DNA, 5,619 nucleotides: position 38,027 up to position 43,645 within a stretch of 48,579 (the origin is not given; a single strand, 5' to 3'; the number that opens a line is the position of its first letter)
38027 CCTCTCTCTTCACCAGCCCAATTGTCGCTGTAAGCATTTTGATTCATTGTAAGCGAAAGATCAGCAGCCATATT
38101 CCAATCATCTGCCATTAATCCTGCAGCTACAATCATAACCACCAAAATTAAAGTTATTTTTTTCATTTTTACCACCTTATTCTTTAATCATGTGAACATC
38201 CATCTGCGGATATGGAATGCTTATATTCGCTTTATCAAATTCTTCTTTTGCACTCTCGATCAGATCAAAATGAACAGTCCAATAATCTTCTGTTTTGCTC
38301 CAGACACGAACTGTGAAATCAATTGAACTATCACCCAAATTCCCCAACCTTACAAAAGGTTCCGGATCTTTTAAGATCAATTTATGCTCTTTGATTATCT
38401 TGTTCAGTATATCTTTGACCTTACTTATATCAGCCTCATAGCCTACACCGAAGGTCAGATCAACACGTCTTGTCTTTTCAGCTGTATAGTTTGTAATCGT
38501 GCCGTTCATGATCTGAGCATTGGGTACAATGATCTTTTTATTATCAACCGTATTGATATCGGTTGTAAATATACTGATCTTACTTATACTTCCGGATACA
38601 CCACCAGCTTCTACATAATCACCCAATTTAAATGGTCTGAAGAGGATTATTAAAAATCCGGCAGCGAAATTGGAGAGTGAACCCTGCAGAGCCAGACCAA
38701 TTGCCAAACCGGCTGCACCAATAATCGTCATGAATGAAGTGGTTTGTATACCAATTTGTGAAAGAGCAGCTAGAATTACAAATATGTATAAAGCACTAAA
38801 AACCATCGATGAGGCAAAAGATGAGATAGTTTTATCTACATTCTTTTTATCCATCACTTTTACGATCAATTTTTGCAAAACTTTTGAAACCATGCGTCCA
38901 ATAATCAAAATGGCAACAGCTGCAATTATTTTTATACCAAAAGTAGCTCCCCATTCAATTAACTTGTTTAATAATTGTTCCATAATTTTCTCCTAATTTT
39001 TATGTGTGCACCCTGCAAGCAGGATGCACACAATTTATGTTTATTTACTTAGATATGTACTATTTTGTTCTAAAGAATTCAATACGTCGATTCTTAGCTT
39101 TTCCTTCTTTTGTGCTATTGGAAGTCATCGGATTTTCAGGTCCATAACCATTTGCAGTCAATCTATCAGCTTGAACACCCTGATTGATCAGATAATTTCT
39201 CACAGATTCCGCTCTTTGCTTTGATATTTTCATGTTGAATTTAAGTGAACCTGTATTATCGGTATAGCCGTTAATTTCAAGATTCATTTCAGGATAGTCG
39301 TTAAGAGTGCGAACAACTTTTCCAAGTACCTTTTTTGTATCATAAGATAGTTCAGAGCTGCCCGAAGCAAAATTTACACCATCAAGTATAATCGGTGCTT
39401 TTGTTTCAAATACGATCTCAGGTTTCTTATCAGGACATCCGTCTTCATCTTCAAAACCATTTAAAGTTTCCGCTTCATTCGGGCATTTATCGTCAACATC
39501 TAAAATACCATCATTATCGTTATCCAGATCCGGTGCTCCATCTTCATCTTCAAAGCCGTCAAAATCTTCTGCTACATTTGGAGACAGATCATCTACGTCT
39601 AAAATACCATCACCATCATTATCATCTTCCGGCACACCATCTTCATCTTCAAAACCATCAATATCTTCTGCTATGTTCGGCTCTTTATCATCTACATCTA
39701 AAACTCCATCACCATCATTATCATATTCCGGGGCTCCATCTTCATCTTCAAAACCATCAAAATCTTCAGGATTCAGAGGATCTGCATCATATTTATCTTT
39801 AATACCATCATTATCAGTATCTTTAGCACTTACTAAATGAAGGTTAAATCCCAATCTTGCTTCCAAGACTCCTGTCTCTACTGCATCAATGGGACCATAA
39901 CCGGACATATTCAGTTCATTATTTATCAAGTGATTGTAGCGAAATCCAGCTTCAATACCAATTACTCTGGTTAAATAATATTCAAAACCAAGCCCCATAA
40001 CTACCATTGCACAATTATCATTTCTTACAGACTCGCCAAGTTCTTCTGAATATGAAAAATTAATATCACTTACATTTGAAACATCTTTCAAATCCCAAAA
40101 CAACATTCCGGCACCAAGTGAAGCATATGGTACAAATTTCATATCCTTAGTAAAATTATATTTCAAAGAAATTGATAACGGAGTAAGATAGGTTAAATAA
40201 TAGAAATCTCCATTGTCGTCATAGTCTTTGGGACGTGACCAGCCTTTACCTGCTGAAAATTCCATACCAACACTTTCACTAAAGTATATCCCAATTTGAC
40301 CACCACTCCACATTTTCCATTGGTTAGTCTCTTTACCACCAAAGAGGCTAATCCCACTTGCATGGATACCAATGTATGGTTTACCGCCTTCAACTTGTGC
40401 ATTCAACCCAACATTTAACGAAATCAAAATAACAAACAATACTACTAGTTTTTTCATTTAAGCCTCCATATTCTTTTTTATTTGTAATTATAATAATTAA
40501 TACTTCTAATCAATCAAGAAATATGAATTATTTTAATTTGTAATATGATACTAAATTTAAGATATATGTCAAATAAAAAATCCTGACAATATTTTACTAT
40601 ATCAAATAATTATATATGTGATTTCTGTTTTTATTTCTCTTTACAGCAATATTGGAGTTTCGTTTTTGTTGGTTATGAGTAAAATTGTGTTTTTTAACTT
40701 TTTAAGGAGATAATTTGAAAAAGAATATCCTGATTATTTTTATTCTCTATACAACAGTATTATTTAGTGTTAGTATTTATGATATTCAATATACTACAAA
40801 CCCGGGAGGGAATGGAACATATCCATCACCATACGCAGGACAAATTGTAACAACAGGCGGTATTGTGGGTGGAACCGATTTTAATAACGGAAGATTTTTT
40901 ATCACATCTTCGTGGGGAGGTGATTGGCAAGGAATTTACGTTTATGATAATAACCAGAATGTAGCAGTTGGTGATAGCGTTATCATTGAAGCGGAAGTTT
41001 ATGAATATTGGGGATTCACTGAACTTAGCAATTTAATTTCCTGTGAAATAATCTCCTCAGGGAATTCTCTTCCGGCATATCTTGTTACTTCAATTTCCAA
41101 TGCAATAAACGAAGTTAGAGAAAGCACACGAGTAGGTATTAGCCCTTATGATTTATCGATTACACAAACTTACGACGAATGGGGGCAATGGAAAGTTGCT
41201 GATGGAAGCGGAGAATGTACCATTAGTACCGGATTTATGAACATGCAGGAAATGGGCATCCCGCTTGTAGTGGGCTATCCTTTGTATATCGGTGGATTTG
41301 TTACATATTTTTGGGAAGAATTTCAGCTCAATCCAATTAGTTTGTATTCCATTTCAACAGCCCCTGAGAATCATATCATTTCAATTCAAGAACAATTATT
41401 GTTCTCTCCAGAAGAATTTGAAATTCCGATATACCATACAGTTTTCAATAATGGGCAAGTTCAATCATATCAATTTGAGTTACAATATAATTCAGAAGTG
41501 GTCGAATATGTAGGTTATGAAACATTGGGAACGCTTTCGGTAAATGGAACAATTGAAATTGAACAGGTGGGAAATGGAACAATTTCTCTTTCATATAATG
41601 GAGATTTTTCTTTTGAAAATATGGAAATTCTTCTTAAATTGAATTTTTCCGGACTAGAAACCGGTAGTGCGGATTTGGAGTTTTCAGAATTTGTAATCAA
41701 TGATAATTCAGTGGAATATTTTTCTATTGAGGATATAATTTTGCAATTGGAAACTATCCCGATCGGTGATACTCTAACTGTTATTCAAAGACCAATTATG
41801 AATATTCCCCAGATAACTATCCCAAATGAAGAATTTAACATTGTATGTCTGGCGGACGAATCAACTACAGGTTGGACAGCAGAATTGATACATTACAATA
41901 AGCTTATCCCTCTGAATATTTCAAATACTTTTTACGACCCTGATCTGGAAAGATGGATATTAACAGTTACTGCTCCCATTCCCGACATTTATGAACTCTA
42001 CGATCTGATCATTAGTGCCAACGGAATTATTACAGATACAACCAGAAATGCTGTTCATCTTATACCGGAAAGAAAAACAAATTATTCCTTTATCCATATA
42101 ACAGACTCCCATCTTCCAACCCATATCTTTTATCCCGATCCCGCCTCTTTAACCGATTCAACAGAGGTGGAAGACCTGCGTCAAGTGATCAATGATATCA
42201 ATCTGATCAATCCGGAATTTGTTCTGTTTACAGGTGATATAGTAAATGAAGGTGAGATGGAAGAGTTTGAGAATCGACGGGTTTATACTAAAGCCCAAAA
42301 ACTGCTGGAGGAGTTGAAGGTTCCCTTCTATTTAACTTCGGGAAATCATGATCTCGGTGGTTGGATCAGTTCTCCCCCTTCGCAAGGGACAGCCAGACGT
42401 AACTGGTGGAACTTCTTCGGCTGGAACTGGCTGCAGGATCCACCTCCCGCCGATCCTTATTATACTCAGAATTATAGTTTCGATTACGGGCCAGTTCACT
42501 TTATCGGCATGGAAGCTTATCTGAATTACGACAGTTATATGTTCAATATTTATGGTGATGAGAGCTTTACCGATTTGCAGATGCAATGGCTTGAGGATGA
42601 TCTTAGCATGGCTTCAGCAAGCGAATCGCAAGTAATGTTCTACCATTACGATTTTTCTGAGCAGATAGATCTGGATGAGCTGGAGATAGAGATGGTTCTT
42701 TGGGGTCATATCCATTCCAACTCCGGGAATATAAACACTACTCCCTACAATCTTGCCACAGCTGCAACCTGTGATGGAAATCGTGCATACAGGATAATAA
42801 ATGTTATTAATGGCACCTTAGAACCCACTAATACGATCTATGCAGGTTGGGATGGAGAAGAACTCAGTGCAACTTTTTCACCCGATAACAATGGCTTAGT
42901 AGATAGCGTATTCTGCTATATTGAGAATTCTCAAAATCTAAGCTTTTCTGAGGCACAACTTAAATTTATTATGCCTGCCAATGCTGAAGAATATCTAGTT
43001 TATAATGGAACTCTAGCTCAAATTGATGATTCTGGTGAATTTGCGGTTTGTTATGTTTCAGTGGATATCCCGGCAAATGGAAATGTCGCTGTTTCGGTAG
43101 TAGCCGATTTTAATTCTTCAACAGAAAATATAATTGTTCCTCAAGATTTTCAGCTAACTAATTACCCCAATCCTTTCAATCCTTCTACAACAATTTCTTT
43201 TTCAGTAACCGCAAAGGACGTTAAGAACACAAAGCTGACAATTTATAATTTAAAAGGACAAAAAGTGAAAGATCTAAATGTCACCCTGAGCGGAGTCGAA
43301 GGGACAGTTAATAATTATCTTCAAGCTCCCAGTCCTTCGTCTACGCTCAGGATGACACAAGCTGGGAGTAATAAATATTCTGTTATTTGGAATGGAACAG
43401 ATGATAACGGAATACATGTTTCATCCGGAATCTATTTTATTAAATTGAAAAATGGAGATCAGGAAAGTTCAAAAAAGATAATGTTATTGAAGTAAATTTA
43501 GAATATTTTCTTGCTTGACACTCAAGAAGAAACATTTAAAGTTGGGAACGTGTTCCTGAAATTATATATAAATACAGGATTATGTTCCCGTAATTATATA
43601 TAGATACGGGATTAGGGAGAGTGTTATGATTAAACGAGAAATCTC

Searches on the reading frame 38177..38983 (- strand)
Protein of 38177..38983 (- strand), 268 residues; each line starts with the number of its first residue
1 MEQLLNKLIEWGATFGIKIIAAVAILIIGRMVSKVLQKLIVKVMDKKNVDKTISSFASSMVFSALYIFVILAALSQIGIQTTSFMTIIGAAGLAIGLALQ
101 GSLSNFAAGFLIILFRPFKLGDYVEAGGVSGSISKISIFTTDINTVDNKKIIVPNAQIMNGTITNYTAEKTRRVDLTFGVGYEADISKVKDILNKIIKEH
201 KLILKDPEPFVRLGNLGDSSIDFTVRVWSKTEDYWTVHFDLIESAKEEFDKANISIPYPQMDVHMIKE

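Call 66: search_protein_families(library=pfam, max_evalue=0.00001, proteins=[window:38177-38983:-])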
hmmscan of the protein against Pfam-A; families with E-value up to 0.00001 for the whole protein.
window:38177-38983:- (268 aa): 4 families
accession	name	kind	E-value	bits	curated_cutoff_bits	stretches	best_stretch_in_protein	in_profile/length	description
PF21082.3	MS_channel_3rd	-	3.7e-24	85.4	21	1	174-256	1-88/88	Mechanosensitive ion channel MscS, C-terminal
PF00924.24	MS_channel_2nd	-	7.3e-22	77.7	20.2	1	102-167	2-67/68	Mechanosensitive ion channel, beta-domain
PF05552.17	MS_channel_1st_1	-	1.1e-10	41.6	22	1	5-52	3-50/50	Mechanosensitive ion channel, conserved TM helix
PF21088.3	MS_channel_1st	-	4e-06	27.2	23.1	1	65-100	7-42/42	Mechanosensitive ion channel, transmembrane helices 2/3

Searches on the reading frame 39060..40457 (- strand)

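Call 66: search_protein_families(library=pfam, max_evalue=0.00001, proteins=[window:39060-40457:-])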
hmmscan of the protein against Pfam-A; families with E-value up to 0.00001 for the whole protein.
window:39060-40457:- (465 aa): 3 families
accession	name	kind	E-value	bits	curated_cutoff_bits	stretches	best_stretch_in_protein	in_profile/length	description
PF00691.25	OmpA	-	4.6e-23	81.9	27.2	1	363-457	2-98/98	OmpA family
PF13505.12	OMP_b-brl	-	1.3e-09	38.9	28.7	1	9-180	4-158/175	Outer membrane protein beta-barrel domain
PF05359.17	DUF748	-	1.1e-06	27.5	50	0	358-401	878-921/1037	Domain of Unknown Function (DUF748)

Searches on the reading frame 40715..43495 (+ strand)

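Call 66: search_protein_families(library=pfam, max_evalue=0.00001, proteins=[window:40715-43495:+])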
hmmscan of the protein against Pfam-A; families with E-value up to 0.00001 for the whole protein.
window:40715-43495:+ (926 aa): 2 families
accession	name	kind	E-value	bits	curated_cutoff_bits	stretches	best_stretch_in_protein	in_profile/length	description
PF00149.33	Metallophos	-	5.7e-16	60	21.5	1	458-668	2-190/191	Calcineurin-like phosphoesterase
PF18962.6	Por_Secre_tail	-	3.5e-08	34.1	27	0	817-857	2-40/75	Secretion system C-terminal sorting domain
